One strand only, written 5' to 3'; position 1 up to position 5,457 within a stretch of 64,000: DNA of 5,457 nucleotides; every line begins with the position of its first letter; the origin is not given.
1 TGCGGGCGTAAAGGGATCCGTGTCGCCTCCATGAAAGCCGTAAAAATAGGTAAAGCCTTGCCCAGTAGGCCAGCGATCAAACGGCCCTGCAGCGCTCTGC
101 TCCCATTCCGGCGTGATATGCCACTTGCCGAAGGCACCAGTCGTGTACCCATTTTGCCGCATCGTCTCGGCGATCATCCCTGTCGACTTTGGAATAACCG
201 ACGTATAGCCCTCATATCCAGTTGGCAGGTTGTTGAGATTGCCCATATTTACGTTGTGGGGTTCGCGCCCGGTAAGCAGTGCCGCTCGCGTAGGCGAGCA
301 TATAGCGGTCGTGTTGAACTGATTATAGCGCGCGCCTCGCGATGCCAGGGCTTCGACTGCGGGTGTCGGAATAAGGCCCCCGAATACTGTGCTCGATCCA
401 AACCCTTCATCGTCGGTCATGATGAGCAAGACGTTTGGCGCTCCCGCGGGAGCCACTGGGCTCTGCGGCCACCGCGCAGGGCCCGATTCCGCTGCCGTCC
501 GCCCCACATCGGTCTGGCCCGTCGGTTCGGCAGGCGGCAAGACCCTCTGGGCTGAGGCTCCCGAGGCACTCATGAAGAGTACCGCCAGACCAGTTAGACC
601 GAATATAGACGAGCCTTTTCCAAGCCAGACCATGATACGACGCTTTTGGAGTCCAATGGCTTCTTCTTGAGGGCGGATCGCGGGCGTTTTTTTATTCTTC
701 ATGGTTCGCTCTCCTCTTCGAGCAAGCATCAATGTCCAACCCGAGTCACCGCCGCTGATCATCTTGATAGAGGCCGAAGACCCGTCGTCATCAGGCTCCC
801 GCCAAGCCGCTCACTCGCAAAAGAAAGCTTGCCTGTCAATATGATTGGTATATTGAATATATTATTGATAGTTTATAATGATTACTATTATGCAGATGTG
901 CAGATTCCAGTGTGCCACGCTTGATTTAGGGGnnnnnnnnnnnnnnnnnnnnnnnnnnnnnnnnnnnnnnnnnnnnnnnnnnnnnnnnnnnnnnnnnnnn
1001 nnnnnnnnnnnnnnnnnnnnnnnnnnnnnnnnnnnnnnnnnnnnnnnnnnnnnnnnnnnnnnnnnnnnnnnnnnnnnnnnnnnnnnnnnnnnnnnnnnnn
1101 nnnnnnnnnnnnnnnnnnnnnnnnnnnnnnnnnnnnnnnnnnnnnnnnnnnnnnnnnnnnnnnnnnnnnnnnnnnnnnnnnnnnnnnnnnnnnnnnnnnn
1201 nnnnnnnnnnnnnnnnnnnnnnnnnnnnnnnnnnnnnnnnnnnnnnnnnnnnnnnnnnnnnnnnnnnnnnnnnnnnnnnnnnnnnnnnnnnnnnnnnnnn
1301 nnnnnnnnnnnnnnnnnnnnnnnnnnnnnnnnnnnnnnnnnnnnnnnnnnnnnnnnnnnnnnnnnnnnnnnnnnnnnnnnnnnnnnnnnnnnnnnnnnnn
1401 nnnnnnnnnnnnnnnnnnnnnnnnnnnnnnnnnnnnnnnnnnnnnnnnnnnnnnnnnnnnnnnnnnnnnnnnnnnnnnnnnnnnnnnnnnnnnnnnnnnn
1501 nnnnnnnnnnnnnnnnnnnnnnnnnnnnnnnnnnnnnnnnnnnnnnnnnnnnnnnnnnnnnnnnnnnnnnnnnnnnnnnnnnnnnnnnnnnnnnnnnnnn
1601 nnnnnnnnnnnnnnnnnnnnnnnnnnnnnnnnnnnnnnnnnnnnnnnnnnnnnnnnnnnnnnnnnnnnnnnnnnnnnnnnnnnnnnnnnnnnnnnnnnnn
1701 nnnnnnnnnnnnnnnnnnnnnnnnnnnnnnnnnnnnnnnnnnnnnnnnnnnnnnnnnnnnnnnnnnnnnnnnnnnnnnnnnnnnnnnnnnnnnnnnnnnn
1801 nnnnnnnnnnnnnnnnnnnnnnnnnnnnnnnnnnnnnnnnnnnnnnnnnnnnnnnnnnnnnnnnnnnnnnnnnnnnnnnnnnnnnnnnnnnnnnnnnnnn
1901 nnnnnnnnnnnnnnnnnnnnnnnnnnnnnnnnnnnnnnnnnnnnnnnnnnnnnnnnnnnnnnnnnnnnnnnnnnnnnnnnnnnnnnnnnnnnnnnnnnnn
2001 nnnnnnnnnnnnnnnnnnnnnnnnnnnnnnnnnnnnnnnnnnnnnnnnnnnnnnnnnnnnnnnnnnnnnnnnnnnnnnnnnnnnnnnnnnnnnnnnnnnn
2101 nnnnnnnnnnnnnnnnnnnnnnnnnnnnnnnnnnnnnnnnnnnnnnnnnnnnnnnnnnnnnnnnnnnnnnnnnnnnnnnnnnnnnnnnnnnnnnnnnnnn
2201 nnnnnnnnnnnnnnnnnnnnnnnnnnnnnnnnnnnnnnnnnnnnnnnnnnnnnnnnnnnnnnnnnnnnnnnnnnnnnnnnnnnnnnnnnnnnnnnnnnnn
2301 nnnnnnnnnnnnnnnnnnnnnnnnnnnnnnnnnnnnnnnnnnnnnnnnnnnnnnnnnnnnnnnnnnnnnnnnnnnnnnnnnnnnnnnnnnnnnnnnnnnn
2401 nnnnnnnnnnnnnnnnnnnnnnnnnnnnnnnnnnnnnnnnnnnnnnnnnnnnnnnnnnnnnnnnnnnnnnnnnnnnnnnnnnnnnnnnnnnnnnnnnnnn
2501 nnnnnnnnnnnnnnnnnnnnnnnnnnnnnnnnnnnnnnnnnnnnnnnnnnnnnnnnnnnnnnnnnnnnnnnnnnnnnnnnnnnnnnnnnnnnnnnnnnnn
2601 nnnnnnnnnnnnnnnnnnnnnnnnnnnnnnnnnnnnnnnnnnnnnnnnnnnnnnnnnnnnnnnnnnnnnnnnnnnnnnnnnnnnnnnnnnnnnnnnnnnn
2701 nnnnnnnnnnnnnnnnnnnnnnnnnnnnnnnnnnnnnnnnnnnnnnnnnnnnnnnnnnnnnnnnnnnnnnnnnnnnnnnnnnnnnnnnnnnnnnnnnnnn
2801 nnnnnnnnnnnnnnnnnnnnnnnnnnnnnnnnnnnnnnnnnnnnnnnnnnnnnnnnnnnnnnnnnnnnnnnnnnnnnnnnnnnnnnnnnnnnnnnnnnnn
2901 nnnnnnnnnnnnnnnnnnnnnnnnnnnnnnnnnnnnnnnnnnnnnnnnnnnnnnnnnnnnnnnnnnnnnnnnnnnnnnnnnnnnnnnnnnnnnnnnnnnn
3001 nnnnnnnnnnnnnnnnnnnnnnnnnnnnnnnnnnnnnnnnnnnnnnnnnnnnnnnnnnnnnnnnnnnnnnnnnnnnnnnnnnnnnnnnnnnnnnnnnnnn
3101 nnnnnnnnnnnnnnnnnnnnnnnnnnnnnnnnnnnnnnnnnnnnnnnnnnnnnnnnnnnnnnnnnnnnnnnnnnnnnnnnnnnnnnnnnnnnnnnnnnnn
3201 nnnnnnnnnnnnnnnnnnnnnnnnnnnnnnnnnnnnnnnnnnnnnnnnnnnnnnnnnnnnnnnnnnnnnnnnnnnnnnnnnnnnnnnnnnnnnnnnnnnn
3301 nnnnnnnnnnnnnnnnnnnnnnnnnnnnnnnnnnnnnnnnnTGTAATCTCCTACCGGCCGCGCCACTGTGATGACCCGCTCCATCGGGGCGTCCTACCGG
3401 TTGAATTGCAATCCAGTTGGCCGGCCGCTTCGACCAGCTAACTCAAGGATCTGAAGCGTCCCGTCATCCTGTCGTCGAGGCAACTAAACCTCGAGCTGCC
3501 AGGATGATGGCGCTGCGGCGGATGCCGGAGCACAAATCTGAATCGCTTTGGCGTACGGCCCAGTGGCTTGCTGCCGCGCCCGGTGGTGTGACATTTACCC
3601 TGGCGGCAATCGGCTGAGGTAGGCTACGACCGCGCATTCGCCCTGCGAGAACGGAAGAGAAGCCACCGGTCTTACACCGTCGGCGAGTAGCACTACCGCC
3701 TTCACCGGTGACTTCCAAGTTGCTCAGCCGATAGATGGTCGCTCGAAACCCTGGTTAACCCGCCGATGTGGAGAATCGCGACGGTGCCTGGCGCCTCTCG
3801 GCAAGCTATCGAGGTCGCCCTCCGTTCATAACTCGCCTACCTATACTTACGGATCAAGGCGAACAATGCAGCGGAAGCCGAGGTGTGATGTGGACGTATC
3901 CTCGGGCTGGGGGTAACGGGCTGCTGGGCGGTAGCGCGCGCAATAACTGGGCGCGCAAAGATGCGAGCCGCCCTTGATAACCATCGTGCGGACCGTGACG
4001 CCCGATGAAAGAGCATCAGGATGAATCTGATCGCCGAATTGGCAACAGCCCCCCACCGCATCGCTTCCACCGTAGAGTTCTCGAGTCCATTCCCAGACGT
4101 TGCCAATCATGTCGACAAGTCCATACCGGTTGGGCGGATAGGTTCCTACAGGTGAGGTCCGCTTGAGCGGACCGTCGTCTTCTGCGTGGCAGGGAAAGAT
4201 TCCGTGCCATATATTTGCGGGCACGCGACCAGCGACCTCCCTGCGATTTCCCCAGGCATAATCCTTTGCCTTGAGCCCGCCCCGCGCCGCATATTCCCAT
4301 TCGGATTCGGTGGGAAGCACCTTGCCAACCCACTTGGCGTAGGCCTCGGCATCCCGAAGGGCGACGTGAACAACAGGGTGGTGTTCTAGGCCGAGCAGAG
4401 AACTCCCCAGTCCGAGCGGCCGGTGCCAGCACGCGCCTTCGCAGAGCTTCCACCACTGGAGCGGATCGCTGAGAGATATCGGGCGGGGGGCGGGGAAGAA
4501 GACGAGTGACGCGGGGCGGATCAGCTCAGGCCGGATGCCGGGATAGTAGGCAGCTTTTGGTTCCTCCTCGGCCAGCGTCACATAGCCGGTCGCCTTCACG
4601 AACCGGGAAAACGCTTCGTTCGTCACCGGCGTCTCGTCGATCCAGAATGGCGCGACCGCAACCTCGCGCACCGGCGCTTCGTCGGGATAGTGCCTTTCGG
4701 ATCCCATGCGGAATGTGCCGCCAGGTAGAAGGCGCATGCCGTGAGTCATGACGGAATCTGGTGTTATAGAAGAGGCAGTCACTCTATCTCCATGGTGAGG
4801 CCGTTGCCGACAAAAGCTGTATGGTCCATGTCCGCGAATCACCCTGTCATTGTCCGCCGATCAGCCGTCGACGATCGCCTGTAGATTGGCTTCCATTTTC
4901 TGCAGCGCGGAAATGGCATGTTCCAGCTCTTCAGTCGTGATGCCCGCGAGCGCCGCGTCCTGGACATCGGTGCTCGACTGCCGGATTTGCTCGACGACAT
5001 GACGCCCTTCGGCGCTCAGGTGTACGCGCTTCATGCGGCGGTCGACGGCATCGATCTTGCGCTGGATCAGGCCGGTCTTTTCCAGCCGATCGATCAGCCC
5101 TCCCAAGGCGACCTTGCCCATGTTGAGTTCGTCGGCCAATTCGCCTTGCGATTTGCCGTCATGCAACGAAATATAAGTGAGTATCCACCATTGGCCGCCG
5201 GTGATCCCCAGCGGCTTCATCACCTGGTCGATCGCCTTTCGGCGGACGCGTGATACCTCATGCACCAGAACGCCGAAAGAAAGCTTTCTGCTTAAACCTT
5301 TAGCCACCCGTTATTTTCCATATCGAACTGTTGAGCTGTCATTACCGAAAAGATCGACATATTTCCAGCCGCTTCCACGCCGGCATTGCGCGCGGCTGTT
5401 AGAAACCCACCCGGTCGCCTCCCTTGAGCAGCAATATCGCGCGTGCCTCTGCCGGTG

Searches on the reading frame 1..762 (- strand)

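Call 3: search_protein_families(library=pfam, proteins=[window:1-762:-])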
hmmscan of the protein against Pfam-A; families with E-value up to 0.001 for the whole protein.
window:1-762:- (254 aa): 1 family
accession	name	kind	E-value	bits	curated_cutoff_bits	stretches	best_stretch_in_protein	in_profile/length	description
PF00884.28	Sulfatase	-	8.1e-25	88.2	25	1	109-247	1-126/301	Sulfatase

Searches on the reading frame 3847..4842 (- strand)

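Call 3: search_protein_families(library=pfam, proteins=[window:3847-4842:-])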
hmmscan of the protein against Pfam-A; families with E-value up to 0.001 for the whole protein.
window:3847-4842:- (331 aa): 1 family
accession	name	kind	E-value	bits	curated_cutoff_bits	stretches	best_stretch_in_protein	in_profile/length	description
PF03781.23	FGE-sulfatase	-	6.2e-73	246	23.3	1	34-326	3-254/255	Sulfatase-modifying factor enzyme 1-like domain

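Call 41: search_protein_families(library=ncbifam, proteins=[window:3847-4842:-], max_evalue=1e-10)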
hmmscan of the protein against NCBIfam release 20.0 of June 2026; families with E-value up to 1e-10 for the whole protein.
window:3847-4842:- (331 aa): 5 families
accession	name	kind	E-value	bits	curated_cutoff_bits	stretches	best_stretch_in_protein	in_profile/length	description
TIGR03525.2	GldK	equivalog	8.7e-34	117.5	350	1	175-327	257-405/408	T9SS ring complex lipoprotein PorK/GldK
TIGR03440.2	egtB_TIGR03440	equivalog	5.6e-27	94.9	360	1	126-258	248-353/413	ergothioneine biosynthesis protein EgtB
NF041186.1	SenA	equivalog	4.1e-26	92.3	420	1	32-260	166-325/382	selenoneine synthase SenA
NF051459.1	pyoverdine_PvdO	equivalog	8.4e-18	64.4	500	1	154-326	117-277/280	dihydropyoverdine dehydrogenase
TIGR03524.1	GldJ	equivalog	1e-13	50.8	458.2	0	228-257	336-365/559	gliding motility lipoprotein GldJ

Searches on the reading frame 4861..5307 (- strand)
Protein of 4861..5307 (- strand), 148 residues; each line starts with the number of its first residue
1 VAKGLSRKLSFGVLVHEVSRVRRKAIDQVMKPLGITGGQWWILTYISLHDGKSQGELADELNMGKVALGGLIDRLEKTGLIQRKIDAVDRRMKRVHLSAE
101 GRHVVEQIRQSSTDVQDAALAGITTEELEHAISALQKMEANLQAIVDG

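Call 3: search_protein_families(library=pfam, proteins=[window:4861-5307:-])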
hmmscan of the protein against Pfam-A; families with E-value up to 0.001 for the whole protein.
window:4861-5307:- (148 aa): 5 families
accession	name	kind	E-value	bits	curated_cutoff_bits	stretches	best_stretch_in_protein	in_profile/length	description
PF12802.13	MarR_2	-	3.1e-13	50.1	27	1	33-91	1-60/61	MarR family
PF01047.28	MarR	-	2.3e-10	40.6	24.6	1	35-91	1-57/59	MarR family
PF13463.12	HTH_27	-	6.9e-06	26.7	22.2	1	36-101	2-68/68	Winged helix DNA-binding domain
PF22381.2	Staph_reg_Sar_Rot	-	0.00016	22.2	27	1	26-108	3-85/85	Transcriptional regulator SarA/Rot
PF14394.12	DUF4423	-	0.00061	20.1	30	0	41-113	25-97/165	Domain of unknown function (DUF4423)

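Call 20: find_related_loci(query=window:4861-5307:-, collection=genome_contigs, flank=10000)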
Query window:4861-5307:- (148 aa) in genome_contigs; peptide patterns used: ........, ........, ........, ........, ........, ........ (x = any residue, [..] = any of these).
325 stretches matched a pattern; 2 encode a relative of the query (tblastn E <= 1e-3); 2 distinct loci.
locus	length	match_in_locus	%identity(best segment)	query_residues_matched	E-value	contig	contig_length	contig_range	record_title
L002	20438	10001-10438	73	1-146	9e-72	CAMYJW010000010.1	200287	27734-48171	MAG: uncultured Sphingomonadaceae bacterium isolate Biocath_Alpha_30 genome assembly, contig: k127_8672, whole genome sh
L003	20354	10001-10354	34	24-133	1e-13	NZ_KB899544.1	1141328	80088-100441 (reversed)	Hirschia maritima DSM 19733 F551DRAFT_scaffold00001.1, whole genome shotgun sequence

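Call 41: search_protein_families(library=ncbifam, proteins=[window:4861-5307:-], max_evalue=1e-10)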
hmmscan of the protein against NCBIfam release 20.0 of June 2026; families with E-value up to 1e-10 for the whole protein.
window:4861-5307:- (148 aa): 4 families
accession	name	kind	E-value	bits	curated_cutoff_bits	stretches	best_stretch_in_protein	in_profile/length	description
NF002926.0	PRK03573.1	equivalog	4.2e-21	75.4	120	1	12-144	6-139/144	transcriptional regulator SlyA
NF045593.1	bilirub_TF_BilQ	equivalog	1.3e-15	57.3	125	1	26-139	19-132/135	bilirubin utilization transcriptional regulator BilQ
TIGR02337.1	HpaR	equivalog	2.5e-11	43.5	121.2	1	29-131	20-122/130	homoprotocatechuate degradation operon regulator HpaR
NF053777.1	Saro0803TransReg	equivalog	9.7e-11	41.5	200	0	29-138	29-138/140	Saro_0803 family transcriptional regulator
